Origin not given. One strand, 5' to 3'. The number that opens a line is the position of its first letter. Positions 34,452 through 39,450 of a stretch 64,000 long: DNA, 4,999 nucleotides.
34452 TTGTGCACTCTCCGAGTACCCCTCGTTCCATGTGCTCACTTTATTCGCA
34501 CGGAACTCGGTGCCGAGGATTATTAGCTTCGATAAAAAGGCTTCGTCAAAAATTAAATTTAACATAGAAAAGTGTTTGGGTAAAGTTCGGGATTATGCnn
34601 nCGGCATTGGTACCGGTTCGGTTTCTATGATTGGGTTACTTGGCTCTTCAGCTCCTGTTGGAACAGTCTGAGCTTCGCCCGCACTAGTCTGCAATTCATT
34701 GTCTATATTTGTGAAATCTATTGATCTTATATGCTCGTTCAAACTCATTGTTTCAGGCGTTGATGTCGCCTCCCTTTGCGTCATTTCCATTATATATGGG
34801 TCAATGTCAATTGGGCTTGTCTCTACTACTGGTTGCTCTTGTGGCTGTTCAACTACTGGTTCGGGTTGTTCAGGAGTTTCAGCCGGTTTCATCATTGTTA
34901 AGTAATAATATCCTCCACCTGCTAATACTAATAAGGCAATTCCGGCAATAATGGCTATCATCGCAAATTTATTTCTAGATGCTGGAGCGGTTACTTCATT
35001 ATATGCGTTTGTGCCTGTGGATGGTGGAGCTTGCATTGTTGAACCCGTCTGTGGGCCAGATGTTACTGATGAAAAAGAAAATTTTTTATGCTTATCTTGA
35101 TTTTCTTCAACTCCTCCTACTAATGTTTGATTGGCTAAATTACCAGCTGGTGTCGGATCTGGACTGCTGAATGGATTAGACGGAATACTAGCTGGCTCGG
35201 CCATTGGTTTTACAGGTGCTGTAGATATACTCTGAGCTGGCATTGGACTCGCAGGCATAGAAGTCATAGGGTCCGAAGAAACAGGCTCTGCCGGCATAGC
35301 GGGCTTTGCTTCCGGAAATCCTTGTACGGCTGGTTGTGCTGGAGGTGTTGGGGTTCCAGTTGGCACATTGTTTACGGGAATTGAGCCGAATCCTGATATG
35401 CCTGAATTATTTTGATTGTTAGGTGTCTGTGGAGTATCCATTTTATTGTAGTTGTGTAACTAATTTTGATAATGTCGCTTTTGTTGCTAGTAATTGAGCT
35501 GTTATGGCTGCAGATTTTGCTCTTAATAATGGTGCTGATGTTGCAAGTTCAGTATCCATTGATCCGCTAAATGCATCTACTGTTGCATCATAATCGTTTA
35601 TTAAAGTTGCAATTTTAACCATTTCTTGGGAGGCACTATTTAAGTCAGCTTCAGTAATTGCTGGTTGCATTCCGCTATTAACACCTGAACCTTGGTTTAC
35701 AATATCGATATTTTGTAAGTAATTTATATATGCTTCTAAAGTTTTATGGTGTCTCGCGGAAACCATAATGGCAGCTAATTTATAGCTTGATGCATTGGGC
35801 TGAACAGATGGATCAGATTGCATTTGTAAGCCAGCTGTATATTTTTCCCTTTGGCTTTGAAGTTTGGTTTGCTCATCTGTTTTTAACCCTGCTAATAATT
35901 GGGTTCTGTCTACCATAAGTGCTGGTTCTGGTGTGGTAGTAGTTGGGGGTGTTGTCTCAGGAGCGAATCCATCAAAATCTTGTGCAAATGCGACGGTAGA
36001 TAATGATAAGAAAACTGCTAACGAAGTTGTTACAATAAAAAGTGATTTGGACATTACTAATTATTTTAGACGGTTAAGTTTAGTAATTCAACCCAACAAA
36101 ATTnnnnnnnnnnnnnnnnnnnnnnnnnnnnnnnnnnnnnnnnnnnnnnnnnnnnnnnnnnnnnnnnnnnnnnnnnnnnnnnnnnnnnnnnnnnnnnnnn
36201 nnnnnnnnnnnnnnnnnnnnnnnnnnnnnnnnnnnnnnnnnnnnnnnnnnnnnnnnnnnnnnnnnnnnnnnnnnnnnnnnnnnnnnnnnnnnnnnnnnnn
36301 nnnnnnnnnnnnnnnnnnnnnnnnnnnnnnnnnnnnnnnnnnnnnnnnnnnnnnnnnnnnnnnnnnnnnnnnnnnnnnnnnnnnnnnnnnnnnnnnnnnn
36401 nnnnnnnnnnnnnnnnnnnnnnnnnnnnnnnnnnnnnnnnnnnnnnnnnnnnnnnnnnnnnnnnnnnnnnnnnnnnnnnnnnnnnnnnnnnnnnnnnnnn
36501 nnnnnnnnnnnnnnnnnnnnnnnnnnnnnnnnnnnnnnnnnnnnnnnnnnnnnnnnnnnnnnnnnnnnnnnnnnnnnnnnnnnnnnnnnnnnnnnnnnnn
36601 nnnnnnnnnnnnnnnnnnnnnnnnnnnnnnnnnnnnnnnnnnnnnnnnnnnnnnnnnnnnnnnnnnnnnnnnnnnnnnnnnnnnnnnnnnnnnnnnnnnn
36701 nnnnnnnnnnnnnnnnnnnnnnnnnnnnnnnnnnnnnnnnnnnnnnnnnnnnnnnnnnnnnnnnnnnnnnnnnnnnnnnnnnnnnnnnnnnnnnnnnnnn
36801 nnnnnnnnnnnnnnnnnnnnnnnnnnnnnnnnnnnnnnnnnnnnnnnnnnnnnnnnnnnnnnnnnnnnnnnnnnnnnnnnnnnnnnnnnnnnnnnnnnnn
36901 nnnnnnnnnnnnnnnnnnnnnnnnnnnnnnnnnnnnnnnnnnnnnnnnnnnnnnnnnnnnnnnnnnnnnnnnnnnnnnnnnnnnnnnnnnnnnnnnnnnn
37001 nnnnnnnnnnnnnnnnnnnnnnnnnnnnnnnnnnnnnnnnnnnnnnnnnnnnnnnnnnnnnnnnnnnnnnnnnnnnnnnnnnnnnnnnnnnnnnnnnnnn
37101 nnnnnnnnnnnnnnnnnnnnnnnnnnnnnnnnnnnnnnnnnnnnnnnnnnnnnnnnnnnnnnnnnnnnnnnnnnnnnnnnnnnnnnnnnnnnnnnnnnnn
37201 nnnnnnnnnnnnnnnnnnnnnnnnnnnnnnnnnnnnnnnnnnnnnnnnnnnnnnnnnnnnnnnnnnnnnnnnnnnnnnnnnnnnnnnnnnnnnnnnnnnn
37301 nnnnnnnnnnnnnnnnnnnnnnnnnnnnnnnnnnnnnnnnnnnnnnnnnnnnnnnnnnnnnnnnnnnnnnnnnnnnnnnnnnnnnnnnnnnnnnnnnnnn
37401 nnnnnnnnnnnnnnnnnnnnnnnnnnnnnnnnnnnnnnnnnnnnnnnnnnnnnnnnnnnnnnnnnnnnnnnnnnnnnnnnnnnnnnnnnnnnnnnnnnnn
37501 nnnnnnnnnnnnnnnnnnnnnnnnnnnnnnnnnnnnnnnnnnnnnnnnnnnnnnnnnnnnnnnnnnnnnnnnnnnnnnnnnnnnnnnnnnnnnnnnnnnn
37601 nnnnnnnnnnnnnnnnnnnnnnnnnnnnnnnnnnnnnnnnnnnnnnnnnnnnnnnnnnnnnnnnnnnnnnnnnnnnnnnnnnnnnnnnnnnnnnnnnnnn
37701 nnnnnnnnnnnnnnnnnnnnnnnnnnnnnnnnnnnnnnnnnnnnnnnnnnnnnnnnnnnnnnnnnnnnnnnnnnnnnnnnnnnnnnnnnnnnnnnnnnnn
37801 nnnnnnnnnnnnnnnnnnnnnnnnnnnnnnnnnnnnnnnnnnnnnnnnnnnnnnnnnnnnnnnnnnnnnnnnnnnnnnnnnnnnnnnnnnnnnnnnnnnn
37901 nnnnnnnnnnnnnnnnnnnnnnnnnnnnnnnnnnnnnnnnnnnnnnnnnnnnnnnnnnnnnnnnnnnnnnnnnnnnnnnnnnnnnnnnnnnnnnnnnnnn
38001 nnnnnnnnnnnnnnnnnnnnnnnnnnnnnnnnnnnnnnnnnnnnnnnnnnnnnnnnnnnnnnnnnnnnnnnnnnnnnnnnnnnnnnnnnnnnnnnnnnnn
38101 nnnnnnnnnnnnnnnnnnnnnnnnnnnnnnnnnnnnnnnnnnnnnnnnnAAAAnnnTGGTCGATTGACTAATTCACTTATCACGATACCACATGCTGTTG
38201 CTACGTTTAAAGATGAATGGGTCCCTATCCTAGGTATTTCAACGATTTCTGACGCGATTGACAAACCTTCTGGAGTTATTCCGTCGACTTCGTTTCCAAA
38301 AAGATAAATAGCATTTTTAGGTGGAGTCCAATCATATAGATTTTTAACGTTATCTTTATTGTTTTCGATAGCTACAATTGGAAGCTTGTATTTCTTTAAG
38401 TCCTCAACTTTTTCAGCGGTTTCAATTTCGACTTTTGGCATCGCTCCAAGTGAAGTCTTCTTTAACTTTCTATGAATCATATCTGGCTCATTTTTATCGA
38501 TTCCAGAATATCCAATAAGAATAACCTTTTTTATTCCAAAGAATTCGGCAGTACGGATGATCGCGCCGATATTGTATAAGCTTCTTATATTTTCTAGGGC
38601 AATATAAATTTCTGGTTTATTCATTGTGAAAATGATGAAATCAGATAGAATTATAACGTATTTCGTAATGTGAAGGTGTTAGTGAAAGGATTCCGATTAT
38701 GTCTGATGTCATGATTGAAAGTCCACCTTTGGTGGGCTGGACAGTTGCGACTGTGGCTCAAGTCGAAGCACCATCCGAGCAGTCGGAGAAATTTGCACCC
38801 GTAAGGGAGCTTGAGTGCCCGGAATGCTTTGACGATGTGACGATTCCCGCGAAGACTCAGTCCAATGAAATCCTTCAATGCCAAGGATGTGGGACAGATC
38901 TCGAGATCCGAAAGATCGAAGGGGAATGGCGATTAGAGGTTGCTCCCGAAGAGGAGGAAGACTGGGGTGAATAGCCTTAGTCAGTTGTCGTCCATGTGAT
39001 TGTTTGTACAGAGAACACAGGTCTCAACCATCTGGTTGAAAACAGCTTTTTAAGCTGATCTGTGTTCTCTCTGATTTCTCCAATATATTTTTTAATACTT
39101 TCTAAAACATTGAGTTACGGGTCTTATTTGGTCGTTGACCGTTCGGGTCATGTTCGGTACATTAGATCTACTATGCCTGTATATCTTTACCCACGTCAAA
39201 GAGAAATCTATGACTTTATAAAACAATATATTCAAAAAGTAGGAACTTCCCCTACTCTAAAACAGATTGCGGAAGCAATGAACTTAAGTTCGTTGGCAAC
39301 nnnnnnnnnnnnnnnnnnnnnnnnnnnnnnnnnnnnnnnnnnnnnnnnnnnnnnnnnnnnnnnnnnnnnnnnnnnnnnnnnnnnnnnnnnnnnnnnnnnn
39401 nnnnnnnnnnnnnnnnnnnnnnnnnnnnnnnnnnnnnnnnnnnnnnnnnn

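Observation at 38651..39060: Orphan LysW-like amino-group carrier protein in a G+C-rich islet directly upstream of lexA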

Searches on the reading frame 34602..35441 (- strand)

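Call 16: search_protein_families(library=pfam, proteins=[window:34602-35441:-], max_evalue=0.00001)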
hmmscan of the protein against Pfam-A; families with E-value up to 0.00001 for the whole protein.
window:34602-35441:- (280 aa): 0 families

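Call 63: search_protein_families(library=pfam, proteins=[window:34602-35441:-], max_evalue=0.01)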
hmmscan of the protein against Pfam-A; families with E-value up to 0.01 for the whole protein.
window:34602-35441:- (280 aa): 1 family
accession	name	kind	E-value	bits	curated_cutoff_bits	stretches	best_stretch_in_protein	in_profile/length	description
PF14283.11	CD1107-like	-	0.0063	16.9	26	0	132-187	104-156/158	Mobile element protein CD1107-like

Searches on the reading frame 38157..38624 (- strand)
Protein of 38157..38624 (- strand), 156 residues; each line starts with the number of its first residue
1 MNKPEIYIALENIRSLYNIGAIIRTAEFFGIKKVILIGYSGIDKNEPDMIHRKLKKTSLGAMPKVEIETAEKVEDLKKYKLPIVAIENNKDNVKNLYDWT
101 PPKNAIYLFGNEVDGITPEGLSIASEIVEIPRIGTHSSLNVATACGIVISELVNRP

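Call 7: search_protein_families(library=pfam, proteins=[window:38157-38624:-], max_evalue=1)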
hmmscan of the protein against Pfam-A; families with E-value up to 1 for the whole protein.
window:38157-38624:- (156 aa): 1 family
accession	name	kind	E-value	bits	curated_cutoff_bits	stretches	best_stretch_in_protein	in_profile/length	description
PF00588.24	SpoU_methylase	-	5.9e-28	98.2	29.7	1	6-149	2-141/142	SpoU rRNA Methylase family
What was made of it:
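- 38154..38624 (-): SpoU-family RNA 2'-O-methyltransferase, the divergent left neighbour of the slot. PF00588 scores 98.2 bits (call 7).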

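Call 8: search_protein_families(library=ncbifam, proteins=[window:38157-38624:-], max_evalue=1)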
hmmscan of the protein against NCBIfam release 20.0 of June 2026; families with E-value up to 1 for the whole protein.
window:38157-38624:- (156 aa): 11 families
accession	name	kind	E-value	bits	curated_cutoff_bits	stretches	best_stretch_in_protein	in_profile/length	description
TIGR00186.1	rRNA_methyl_3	equivalog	5e-18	65.4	160.15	1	6-154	94-238/240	23S rRNA (guanosine(2251)-2'-O)-methyltransferase RlmB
NF008295.0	PRK11081.1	equivalog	1.2e-14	54.5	227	1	3-151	17-160/230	tRNA (guanosine(18)-2'-O)-methyltransferase TrmH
NF000477.1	NshR_TsnR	equivalog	1.3e-11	44.4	425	1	8-154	119-262/266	NshR/TsnR family 23S rRNA methyltransferase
NF008117.0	PRK10864.1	equivalog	1.9e-10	40.5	267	1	7-152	198-338/344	tRNA/rRNA methyltransferase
TIGR00050.1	rRNA_methyl_1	subfamily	1e-08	35.4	167.15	2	104-153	105-154/233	TrmJ/YjtD family RNA methyltransferase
NF008386.0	PRK11181.1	equivalog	1.7e-08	34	366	1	7-154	97-240/244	23S rRNA (guanosine(2251)-2'-O)-methyltransferase RlmB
NF000035.1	nosihep_NshR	exception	9.8e-07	28.5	500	1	8-153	119-261/274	NshR family nosiheptide/thiostrepton resistance 23S rRNA methyltransferase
TIGR00185.1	tRNA_yibK_trmL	equivalog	0.00038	20.4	190.6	1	17-152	13-144/154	tRNA (uridine(34)/cytosine(34)/5-carboxymethylaminomethyluridine(34)-2'-O)-methyltransferase TrmL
NF041077.1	tRNAmeth_TrmJ_Sulfolob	equivalog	0.0013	18.4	350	1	98-154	97-153/229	tRNA (cytidine-2'-O-)-methyltransferase TrmJ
NF007752.0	PRK10433.1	equivalog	0.015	14.8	212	1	104-147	107-150/228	tRNA/rRNA methyltransferase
NF011694.0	PRK15114.1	equivalog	0.17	11.4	280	1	107-151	111-155/246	tRNA (cytosine(32)/uridine(32)-2'-O)-methyltransferase TrmJ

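Call 76: search_protein_families(library=phrogs, proteins=[window:38157-38624:-], max_evalue=0.01)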
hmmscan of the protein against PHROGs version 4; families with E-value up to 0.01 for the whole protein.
window:38157-38624:- (156 aa): 0 families

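Call 77: search_protein_families(library=padloc, proteins=[window:38157-38624:-], max_evalue=0.01)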
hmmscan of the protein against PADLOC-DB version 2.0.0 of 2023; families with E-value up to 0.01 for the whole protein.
window:38157-38624:- (156 aa): 0 families
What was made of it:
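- PADLOC and PHROGs give no hit (calls 76, 77).
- Tried and rejected: PHROGs and PADLOC gave no hit (calls 76, 77).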

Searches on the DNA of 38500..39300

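Call 28: search_rna_families(source=window, start=38500, end=39300, threshold=evalue, max_evalue=10)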
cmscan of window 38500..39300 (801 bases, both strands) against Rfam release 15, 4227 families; matches with E-value up to 10: 5.
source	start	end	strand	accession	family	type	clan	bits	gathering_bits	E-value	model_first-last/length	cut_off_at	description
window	38546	38688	+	RF01931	bxd_3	Gene; lncRNA;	-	21.6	70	3.1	1-137/137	no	Bithoraxoid conserved region 3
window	39011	39069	+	RF00695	MIR398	Gene; miRNA;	-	20.3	55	0.079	23-87/109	no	MIR398 microRNA precursor family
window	38993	39111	-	RF03530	bglG-cis-reg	Cis-reg;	-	18.7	80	1.3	1-137/137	no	cis-regulatory element of the bglG/LicT operon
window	39011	39069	-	RF00695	MIR398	Gene; miRNA;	-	17.1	55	0.65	23-87/109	no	MIR398 microRNA precursor family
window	38700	38781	+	RF01689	AdoCbl-II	Cis-reg; riboswitch;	CL00101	14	36.5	6.3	1-81/81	no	AdoCbl-II (Cobalamin/B12) riboswitch aptamer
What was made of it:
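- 39010..39070 (+): Branched (Y-shaped) hairpin after the gene, probably an intrinsic terminator that insulates lexA. No Rfam family matches (call 28).
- Tried and rejected: Rfam at permissive E-values gave only chance-level hits (call 28).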
